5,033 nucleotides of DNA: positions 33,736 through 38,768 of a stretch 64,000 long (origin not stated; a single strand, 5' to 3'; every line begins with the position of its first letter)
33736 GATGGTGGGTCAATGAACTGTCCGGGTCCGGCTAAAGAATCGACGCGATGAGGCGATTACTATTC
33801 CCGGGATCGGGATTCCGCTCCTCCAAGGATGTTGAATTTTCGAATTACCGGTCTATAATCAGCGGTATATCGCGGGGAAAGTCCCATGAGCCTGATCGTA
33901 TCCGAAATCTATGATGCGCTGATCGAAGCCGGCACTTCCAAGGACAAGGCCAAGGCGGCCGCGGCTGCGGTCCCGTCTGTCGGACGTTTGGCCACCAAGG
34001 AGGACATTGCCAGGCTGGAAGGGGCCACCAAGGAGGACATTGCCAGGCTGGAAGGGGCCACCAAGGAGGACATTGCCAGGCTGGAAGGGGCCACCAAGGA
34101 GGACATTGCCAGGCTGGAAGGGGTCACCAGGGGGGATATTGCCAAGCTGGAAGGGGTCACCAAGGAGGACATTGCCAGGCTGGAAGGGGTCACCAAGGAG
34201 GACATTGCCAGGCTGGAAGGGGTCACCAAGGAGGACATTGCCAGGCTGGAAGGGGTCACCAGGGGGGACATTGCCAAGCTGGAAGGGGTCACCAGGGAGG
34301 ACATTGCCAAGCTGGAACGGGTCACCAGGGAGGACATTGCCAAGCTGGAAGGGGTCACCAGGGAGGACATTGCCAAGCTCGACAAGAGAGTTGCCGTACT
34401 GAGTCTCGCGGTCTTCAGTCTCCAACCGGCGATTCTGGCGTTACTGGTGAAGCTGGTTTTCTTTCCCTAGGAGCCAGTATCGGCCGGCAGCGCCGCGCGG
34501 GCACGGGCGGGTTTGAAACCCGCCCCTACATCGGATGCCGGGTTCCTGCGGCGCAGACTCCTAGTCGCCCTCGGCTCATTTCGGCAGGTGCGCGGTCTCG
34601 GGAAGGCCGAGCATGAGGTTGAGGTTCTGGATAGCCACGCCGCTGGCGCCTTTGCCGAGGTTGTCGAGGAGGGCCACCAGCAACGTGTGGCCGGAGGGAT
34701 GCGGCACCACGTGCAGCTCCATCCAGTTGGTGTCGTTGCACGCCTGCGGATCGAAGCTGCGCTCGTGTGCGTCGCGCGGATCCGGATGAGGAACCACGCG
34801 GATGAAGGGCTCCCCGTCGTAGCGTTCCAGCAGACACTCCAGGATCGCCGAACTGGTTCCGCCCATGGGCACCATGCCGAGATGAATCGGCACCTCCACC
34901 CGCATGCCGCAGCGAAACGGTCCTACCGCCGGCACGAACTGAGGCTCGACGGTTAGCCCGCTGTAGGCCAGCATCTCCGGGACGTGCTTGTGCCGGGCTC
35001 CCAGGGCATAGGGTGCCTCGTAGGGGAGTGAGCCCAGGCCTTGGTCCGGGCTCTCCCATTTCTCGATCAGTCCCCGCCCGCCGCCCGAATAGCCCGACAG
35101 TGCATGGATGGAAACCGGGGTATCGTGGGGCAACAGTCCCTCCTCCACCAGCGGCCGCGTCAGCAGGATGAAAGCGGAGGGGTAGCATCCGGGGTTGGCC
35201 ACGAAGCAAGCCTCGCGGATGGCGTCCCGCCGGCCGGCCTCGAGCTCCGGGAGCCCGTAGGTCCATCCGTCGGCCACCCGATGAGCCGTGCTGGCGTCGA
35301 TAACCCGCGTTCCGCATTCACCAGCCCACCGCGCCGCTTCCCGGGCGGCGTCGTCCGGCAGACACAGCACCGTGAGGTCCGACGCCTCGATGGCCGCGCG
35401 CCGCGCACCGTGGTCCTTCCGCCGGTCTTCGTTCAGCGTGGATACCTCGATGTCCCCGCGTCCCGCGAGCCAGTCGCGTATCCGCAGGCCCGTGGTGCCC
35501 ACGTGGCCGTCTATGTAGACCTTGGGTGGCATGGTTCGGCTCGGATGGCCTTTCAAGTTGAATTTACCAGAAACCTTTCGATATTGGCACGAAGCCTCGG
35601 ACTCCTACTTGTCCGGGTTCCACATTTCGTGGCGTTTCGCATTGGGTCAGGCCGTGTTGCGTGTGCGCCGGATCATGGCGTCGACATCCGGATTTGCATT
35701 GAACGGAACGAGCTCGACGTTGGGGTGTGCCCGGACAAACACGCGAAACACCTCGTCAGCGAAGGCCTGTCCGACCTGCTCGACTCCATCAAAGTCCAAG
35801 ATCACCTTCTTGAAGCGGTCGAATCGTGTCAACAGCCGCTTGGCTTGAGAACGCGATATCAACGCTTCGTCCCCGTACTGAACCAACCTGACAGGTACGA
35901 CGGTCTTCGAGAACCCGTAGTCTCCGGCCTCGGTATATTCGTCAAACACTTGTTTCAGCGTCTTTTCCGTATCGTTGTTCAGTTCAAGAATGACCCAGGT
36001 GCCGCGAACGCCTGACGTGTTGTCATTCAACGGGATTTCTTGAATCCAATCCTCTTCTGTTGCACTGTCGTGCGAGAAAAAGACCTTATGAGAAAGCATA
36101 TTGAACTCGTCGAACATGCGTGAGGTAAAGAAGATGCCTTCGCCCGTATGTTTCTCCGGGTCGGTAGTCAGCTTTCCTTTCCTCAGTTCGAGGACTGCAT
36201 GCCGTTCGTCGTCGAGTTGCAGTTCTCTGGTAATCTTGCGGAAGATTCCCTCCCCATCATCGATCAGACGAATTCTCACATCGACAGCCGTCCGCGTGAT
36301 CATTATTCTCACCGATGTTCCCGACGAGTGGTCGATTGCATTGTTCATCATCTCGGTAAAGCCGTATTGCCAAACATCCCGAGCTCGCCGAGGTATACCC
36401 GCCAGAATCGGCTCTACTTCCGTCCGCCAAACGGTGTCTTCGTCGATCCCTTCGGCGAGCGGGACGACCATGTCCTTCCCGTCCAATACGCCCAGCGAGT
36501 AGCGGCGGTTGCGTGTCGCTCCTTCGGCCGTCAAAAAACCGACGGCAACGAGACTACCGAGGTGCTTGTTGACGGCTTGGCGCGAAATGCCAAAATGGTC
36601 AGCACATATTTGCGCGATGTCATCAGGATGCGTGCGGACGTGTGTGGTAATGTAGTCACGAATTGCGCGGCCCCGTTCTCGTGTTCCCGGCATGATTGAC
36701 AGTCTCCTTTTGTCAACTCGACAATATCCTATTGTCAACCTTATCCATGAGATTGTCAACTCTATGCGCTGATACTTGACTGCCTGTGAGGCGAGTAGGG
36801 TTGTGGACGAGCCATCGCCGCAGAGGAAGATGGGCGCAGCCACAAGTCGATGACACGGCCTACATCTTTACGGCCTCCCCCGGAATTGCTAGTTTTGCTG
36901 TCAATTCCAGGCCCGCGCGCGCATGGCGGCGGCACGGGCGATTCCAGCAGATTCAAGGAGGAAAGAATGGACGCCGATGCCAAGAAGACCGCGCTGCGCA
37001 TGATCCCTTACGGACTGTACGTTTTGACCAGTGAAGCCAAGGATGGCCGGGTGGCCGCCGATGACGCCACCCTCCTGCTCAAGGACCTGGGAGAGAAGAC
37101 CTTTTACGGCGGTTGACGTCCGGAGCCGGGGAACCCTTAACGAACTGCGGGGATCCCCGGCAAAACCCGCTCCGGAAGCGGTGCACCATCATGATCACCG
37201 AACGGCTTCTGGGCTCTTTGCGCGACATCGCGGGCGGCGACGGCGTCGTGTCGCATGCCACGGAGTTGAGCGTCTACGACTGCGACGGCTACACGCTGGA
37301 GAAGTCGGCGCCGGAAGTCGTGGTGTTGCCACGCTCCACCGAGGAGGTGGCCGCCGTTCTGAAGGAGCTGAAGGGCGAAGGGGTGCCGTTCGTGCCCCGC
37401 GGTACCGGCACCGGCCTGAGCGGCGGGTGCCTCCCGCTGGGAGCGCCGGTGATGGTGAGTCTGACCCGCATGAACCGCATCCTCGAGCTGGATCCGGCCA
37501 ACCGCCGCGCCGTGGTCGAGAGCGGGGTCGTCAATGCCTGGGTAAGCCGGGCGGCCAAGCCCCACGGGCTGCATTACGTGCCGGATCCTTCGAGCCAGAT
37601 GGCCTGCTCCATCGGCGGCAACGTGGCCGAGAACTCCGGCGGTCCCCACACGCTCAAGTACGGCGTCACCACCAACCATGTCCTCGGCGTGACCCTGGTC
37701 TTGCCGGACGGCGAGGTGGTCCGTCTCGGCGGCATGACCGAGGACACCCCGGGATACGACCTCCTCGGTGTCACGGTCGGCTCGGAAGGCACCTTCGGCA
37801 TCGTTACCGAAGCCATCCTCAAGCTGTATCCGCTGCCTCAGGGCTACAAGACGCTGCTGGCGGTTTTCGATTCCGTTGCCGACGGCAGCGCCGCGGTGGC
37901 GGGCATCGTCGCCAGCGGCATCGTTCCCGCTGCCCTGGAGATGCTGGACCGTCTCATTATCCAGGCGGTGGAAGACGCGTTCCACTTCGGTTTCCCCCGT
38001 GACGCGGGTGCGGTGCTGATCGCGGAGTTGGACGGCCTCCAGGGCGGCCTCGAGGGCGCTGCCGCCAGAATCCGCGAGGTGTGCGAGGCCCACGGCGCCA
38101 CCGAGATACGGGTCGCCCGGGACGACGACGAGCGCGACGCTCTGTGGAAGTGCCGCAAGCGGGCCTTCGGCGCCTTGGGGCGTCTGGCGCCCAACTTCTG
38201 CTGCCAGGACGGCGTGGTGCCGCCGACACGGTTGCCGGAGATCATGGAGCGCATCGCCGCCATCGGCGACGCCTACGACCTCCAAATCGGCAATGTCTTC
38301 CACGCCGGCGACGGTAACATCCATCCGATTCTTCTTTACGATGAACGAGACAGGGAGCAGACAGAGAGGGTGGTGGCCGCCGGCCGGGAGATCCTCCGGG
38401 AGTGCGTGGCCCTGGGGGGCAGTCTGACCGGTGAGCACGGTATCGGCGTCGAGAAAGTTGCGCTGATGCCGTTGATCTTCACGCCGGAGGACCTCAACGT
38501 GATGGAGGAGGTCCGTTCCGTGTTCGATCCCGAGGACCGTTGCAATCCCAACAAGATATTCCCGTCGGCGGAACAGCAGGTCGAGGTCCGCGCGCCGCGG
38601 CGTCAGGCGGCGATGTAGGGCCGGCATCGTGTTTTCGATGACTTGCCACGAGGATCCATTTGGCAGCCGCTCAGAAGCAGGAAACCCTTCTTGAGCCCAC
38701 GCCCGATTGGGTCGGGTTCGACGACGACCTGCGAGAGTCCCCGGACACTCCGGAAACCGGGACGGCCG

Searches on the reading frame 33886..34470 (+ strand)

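Call 71: search_protein_families(library=pfam, proteins=[window:33886-34470:+], max_evalue=0.01)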
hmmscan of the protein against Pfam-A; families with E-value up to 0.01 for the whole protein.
window:33886-34470:+ (194 aa): 21 families
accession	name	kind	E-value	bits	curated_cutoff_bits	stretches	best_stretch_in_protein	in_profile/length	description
PF00325.26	Crp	-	4.6e-13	49.1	21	0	145-160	2-17/32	Bacterial regulatory proteins, crp family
PF13545.12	HTH_Crp_2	-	2.5e-10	40.6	27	0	145-163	22-40/70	Crp-like helix-turn-helix domain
PF12844.13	HTH_19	-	3e-09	37.1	30.2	0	112-134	12-34/64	Helix-turn-helix domain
PF16509.11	KORA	-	3.7e-08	33.9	26.7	0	144-169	29-54/84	TrfB plasmid transcriptional repressor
PF10109.15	Phage_TAC_7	-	5e-07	30.1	25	0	151-166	48-63/79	Phage tail assembly chaperone proteins, E, or 41 or 14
PF00633.29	HHH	-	5.3e-06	26.5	24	0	144-159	6-21/30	Helix-hairpin-helix motif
PF13932.14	SAM_GIDA_C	-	1.7e-05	25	27.1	0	129-165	17-56/57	tRNA modifying enzyme MnmG/GidA C-terminal helical bundle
PF13560.12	HTH_31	-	1.9e-05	25.3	27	0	101-123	14-36/64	Helix-turn-helix domain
PF01037.27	AsnC_trans_reg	-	0.00011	22.5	25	0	138-159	43-64/73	Lrp/AsnC ligand binding domain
PF08281.18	Sigma70_r4_2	-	0.00011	22.3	25.7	0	109-128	23-42/54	Sigma-70, region 4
PF13384.12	HTH_23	-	0.00013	22.1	24.6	0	65-82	14-31/50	Homeodomain-like domain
PF17020.10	DUF5097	-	0.00014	22.6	29.7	0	89-116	76-104/119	Domain of unknown function (DUF5097)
PF08671.16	SinI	-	0.00034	20.7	31.4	0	108-118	12-22/28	Anti-repressor SinI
PF17292.8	POB3_N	-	0.0004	21.2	23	0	92-109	61-78/93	POB3-like N-terminal PH domain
PF06242.16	TrcR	-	0.00067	20.2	22.2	0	145-187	83-125/139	Transcriptional cell cycle regulator TrcR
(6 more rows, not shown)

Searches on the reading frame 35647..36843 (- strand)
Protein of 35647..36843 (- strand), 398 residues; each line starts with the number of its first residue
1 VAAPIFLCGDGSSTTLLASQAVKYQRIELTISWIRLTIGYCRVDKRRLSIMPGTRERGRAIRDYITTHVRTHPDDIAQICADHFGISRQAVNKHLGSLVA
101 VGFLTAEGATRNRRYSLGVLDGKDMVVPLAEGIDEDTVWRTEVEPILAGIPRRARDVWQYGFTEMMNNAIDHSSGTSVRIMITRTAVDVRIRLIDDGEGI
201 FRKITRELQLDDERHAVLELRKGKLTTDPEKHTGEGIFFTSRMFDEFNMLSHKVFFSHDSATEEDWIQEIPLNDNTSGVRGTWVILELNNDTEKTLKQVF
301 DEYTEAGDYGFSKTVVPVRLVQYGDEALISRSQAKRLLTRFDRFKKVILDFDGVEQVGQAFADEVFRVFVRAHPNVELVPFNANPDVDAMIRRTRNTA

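Call 23: search_protein_families(library=pfam, proteins=[window:35647-36843:-], max_evalue=0.01)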
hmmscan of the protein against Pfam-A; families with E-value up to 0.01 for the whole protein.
window:35647-36843:- (398 aa): 4 families
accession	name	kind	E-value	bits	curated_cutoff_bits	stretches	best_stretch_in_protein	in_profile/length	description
PF14213.11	DUF4325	-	1.8e-16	60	23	1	333-387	1-63/64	STAS-like domain of unknown function (DUF4325)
PF13581.12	HATPase_c_2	-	3.4e-07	30.8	27.4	1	147-249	19-114/127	Histidine kinase-like ATPase domain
PF02518.31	HATPase_c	-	5.2e-05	24.1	26.4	1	162-204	10-53/111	Histidine kinase-, DNA gyrase B-, and HSP90-like ATPase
PF12802.13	MarR_2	-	0.0045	17.6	27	0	81-114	27-60/61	MarR family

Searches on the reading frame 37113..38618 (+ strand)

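Call 23: search_protein_families(library=pfam, proteins=[window:37113-38618:+], max_evalue=0.01)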
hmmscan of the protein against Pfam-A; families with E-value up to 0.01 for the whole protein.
window:37113-38618:+ (501 aa): 2 families
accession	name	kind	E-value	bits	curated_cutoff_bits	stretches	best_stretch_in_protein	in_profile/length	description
PF02913.24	FAD-oxidase_C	-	3.3e-63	214.1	21.2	1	242-482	2-248/248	FAD linked oxidases, C-terminal domain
PF01565.28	FAD_binding_4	-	3.3e-40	137.4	26.4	1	67-206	1-139/139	FAD binding domain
